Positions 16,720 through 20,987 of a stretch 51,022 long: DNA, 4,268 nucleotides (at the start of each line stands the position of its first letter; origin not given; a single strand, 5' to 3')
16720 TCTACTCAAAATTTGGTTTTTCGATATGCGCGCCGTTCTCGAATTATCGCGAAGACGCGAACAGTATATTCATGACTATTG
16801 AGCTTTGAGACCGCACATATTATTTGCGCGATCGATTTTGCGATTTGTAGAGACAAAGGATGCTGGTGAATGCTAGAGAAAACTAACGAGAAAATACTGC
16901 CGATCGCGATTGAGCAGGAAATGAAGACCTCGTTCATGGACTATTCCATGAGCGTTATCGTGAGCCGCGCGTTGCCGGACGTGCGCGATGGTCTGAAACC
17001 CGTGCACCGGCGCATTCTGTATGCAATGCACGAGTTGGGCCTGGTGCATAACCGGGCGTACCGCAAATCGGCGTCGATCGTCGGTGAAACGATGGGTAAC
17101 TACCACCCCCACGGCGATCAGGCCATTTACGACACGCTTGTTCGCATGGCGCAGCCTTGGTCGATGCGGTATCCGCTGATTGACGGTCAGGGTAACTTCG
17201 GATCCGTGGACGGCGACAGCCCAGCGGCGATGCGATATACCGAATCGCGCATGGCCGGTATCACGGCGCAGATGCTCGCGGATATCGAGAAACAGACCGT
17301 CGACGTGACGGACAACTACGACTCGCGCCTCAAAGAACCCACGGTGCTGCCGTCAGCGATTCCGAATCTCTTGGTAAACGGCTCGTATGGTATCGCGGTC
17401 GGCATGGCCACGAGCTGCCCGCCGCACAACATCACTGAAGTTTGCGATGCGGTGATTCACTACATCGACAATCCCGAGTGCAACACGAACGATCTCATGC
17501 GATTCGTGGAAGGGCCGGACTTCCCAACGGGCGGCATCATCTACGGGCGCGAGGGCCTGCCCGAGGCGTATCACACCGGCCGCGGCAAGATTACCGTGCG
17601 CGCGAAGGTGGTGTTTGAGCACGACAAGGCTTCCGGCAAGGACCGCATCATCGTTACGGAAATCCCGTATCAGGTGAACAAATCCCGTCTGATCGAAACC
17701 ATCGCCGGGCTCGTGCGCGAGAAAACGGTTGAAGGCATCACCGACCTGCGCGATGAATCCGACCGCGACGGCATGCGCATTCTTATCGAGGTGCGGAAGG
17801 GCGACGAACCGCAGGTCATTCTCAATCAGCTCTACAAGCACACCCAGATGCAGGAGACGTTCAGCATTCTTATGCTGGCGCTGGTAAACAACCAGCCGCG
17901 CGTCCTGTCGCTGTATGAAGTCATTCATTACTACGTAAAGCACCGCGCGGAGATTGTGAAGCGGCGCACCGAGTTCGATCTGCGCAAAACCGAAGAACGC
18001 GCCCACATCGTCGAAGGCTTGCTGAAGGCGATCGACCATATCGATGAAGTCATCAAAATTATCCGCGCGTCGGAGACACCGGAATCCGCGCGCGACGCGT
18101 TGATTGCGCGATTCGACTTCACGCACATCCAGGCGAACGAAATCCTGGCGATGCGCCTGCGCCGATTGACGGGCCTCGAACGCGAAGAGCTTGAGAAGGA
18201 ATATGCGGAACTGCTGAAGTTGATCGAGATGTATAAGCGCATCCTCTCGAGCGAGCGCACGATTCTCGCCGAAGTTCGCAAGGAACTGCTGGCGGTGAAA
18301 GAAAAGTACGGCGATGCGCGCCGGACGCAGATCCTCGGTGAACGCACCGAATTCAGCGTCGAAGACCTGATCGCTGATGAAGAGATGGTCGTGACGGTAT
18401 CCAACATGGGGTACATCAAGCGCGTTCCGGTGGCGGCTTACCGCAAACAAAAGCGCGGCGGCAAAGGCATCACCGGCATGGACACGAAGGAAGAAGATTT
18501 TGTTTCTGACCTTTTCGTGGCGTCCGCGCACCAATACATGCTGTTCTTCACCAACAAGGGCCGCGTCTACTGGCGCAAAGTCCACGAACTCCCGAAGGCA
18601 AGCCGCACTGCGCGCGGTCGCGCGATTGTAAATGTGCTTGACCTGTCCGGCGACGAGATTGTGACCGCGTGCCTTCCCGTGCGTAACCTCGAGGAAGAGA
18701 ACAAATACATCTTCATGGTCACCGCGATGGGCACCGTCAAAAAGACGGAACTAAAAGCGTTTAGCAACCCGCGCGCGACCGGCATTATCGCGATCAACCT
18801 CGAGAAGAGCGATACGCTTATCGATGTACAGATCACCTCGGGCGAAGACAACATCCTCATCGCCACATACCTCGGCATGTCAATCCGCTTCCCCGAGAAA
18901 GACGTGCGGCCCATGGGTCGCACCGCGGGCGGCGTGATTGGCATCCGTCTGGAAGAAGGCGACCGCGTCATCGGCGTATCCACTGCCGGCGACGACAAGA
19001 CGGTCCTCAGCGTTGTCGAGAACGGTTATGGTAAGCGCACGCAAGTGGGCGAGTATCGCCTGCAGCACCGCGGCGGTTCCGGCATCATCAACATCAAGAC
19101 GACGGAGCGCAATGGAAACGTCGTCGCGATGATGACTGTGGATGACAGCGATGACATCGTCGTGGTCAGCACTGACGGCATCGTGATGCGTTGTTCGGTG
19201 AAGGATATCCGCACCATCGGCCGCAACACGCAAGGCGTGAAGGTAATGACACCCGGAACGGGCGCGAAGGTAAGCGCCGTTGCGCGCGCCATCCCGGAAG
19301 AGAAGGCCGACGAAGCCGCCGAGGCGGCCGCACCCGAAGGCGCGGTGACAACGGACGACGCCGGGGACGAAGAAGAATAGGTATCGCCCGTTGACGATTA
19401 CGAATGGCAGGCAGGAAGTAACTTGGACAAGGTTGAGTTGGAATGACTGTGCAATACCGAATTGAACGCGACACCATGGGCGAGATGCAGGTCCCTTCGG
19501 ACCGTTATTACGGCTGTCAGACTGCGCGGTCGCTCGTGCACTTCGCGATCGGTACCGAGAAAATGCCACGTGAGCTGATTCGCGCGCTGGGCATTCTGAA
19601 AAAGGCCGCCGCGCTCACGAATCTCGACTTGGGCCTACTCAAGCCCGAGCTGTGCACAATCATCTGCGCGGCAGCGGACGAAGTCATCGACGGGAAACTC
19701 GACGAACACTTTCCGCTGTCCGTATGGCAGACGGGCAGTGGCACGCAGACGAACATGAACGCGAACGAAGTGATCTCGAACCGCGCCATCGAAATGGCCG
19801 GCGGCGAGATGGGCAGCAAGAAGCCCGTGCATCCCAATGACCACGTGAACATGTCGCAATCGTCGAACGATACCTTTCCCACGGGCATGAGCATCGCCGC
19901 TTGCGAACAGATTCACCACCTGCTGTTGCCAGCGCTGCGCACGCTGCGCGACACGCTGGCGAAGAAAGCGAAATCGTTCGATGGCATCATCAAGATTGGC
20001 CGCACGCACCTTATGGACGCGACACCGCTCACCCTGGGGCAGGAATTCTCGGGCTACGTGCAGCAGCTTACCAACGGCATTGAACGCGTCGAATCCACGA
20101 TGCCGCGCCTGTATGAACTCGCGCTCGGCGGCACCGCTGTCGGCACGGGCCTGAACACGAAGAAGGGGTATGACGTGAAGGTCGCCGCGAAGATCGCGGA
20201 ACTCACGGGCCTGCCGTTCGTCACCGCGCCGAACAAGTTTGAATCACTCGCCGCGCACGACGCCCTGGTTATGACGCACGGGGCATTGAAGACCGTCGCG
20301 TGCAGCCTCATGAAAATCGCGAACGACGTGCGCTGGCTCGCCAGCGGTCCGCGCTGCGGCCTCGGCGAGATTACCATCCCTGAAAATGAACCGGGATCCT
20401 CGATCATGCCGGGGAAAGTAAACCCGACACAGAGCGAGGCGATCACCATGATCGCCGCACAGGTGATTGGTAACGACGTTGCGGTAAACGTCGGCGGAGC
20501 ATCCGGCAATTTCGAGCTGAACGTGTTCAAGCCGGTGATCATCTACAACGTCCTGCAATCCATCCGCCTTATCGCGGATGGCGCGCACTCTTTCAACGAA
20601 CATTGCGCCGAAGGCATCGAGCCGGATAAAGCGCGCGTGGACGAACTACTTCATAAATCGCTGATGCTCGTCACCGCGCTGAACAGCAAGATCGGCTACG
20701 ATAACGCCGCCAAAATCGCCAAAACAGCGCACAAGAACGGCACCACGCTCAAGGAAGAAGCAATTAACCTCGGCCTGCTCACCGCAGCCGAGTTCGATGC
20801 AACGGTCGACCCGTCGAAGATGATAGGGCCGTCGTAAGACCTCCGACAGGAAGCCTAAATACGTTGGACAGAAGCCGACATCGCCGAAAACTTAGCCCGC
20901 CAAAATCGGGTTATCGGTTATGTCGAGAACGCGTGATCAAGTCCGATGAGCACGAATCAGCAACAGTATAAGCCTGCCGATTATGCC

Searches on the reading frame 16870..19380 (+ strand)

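Call 73: search_protein_families(library=pfam, proteins=[window:16870-19380:+], max_evalue=0.00001)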
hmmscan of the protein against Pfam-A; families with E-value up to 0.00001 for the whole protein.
window:16870-19380:+ (836 aa): 2 families
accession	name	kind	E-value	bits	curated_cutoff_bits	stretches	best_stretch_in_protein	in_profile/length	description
PF00521.26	DNA_topoisoIV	-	7.5e-167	556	31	1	33-473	1-431/432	DNA gyrase/topoisomerase IV, subunit A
PF03989.18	DNA_gyraseA_C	-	3.4e-64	212.5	27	6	506-551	2-47/48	DNA gyrase C-terminal domain, beta-propeller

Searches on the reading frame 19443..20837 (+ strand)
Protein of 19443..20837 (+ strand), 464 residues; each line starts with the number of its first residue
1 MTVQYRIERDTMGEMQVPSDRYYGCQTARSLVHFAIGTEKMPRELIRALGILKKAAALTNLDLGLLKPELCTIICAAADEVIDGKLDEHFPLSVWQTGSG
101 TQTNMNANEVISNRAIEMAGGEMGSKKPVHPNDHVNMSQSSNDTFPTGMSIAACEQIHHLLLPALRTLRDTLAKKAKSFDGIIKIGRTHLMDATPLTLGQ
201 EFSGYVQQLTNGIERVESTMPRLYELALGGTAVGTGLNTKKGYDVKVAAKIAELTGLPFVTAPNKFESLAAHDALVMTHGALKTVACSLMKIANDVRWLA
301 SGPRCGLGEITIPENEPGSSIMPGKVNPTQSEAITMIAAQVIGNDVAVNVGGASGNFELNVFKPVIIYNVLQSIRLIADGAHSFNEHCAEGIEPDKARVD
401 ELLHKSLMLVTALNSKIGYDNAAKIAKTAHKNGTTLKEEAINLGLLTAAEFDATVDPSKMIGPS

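Call 74: search_protein_families(library=pfam, proteins=[window:19443-20837:+], max_evalue=0.00001)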
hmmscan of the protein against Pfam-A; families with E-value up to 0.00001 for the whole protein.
window:19443-20837:+ (464 aa): 2 families
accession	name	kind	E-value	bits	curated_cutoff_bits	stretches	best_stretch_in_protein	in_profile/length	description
PF00206.25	Lyase_1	-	4.6e-115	384.7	27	1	13-343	1-312/312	Lyase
PF10415.14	FumaraseC_C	-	2.5e-24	85.9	32.5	1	409-461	1-53/54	Fumarase C C-terminus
